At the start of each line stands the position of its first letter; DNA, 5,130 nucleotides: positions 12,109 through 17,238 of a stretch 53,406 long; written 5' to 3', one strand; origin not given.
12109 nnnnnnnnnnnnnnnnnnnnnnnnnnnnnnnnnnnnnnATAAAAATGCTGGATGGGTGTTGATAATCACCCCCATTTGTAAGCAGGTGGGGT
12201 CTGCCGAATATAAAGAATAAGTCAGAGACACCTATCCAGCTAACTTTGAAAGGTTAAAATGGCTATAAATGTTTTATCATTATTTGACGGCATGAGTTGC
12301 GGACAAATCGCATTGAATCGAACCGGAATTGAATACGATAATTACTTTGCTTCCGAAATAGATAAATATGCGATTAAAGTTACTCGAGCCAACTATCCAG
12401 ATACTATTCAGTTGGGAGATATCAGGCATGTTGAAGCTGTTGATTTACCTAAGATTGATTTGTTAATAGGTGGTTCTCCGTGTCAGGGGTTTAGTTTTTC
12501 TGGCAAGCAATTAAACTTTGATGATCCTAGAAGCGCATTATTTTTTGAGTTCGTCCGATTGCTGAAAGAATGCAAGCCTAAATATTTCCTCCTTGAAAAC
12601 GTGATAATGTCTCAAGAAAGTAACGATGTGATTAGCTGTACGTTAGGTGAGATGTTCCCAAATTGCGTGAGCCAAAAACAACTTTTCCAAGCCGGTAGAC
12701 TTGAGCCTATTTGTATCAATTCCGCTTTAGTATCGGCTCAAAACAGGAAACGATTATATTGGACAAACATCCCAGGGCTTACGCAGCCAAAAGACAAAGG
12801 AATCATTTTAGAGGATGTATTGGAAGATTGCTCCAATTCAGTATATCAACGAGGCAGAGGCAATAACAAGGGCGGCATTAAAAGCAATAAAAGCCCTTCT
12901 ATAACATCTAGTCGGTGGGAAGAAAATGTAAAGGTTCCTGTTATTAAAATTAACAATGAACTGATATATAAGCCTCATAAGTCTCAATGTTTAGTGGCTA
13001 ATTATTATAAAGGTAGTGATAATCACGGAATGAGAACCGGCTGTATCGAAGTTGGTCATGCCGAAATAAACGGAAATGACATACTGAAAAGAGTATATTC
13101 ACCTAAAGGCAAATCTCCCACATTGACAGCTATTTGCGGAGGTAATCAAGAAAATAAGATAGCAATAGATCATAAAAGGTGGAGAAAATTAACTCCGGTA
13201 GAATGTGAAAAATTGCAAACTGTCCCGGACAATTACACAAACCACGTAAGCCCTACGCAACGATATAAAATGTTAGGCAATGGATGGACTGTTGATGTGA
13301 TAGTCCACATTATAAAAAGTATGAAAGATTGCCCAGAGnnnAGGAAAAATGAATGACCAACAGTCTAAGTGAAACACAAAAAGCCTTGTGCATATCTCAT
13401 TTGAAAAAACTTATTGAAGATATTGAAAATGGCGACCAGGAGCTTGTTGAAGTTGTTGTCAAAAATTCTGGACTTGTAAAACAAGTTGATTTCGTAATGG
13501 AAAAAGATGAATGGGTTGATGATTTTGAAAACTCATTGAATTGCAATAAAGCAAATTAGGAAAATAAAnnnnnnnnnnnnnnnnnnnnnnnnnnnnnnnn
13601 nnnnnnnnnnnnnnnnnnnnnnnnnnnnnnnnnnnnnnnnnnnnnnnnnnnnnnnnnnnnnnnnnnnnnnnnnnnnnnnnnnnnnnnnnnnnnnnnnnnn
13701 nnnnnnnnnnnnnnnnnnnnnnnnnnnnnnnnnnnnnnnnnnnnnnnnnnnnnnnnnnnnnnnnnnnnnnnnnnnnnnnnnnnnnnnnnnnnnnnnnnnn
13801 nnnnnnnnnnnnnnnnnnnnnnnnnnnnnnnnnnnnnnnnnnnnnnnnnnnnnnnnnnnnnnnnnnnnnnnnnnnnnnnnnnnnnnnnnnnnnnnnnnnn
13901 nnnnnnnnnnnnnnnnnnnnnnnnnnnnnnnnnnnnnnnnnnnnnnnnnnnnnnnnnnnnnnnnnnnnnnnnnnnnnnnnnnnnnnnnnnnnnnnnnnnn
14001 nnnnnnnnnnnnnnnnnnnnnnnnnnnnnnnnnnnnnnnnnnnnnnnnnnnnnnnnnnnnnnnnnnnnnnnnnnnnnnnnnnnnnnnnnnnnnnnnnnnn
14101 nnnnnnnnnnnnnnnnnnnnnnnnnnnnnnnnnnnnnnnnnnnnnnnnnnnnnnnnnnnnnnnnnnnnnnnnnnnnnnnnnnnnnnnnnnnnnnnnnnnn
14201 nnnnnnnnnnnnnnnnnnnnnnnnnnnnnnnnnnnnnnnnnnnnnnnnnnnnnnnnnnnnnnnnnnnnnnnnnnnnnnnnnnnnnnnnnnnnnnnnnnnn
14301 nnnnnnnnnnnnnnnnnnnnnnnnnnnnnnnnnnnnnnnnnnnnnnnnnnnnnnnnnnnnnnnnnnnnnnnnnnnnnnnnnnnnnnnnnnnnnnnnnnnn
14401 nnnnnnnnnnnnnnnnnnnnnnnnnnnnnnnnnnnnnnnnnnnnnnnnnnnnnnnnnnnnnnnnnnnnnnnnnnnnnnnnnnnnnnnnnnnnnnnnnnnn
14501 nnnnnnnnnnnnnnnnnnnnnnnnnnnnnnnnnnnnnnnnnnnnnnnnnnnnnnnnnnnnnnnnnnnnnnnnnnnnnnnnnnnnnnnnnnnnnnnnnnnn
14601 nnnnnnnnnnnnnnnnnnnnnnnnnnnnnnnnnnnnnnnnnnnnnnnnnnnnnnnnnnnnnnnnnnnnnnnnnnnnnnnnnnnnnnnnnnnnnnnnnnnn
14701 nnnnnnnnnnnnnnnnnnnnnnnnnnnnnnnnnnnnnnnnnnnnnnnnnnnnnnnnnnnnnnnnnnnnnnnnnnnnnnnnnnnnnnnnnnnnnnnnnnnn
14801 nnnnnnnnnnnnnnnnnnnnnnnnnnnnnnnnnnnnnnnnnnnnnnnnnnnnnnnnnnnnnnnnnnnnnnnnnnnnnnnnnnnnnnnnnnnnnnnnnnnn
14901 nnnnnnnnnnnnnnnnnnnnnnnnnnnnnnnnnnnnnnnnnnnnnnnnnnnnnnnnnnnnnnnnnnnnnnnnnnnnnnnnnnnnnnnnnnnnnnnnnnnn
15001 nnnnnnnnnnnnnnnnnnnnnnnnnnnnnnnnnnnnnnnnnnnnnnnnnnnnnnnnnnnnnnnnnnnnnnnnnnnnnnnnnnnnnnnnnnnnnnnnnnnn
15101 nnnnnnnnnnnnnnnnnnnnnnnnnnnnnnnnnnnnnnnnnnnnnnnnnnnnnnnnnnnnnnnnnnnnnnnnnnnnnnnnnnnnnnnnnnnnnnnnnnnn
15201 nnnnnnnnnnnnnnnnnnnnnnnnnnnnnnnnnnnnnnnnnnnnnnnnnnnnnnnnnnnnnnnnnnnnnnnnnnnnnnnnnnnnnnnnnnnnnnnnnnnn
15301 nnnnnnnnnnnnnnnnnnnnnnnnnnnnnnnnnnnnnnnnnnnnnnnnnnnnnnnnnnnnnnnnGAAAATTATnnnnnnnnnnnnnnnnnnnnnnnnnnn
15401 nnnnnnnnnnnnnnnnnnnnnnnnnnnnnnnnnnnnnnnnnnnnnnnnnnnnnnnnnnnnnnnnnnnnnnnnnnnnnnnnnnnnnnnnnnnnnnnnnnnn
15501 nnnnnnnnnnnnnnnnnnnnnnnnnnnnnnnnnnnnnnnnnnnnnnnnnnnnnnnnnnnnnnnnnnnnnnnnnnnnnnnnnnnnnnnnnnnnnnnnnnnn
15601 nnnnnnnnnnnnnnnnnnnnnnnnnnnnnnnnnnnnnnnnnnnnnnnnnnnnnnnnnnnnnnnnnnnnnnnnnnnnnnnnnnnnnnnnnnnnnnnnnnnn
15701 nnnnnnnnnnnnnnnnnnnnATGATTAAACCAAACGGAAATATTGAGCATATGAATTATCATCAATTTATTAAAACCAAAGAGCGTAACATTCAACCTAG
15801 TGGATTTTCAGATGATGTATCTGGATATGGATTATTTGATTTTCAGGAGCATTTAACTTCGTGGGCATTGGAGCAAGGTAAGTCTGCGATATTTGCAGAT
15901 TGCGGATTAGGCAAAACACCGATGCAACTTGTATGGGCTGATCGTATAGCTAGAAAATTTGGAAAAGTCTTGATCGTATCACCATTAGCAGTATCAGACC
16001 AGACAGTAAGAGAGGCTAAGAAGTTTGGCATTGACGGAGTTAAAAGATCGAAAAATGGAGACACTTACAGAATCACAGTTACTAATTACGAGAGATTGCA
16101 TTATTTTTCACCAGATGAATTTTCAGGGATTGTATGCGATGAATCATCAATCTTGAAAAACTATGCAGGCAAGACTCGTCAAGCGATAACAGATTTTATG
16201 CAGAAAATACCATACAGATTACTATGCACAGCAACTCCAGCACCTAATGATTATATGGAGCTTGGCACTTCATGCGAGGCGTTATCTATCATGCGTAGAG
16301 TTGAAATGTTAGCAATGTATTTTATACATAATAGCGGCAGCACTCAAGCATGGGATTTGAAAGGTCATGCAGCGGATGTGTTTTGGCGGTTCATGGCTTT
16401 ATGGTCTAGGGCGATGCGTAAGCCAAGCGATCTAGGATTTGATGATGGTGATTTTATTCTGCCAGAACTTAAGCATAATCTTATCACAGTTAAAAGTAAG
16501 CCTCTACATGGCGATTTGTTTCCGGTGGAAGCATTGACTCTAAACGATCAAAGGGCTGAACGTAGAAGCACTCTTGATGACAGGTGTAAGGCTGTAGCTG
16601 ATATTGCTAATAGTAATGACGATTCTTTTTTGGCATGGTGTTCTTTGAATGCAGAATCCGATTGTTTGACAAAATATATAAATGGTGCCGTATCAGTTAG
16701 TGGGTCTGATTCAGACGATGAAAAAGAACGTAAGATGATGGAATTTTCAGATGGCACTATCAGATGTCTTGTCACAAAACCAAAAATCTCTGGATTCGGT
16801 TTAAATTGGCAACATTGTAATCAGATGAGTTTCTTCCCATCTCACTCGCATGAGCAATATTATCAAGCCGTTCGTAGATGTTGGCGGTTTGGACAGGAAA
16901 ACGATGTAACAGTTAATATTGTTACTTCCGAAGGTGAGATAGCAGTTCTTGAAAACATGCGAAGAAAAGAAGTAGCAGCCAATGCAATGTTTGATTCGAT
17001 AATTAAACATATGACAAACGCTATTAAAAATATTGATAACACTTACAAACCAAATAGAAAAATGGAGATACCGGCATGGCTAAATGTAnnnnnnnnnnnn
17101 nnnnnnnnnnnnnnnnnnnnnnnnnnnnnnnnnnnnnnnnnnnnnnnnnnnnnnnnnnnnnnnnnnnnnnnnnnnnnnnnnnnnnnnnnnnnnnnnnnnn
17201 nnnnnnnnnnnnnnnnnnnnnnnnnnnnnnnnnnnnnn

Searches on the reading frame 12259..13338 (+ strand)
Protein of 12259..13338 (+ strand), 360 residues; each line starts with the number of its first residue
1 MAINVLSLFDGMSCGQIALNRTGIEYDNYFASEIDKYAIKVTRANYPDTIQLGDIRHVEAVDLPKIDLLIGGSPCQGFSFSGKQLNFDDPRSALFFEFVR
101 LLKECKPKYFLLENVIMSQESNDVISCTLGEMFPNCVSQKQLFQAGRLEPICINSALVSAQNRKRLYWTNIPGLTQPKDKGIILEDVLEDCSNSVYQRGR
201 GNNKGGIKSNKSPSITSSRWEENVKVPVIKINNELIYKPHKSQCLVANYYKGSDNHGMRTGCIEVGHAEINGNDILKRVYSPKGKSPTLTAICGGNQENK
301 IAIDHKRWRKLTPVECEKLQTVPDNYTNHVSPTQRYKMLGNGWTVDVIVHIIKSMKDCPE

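Call 19: search_protein_families(library=phrogs, proteins=[window:12259-13338:+], max_evalue=0.00001)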
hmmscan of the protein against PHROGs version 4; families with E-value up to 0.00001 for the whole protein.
window:12259-13338:+ (360 aa): 8 families
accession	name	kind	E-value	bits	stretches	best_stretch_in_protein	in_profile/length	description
phrog_116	-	other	2.2e-76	258.8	1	1-356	206-490/779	DNA methyltransferase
phrog_363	-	other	1.5e-34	120.6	1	2-358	53-315/327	DNA methyltransferase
phrog_17284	-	unknown function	3.8e-28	99.4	2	297-357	148-213/245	-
phrog_16528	-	other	9.7e-16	59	1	286-354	147-216/236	DNA methyltransferase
phrog_16427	-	other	1.3e-12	49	1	297-356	106-169/235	DNA methyltransferase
phrog_26324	-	other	1.3e-09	39.4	1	296-355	135-203/210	DNA methyltransferase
phrog_864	-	DNA, RNA and nucleotide metabolism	2.1e-09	37.4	1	57-117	687-747/1064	DNA primase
phrog_29583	-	other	6.1e-06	26.2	1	65-134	78-148/468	DNA methyltransferase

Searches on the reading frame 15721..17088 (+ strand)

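Call 19: search_protein_families(library=phrogs, proteins=[window:15721-17088:+], max_evalue=0.00001)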
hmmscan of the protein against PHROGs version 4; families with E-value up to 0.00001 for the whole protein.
window:15721-17088:+ (456 aa): 3 families
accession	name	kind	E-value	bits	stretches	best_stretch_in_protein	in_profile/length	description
phrog_62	-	DNA, RNA and nucleotide metabolism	2.2e-55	188.9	1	35-431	694-1140/1881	DNA helicase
phrog_16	-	DNA, RNA and nucleotide metabolism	1.2e-30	107.5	1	36-397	271-594/986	DNA helicase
phrog_11354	-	unknown function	6.8e-08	33.2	1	333-429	10-110/116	-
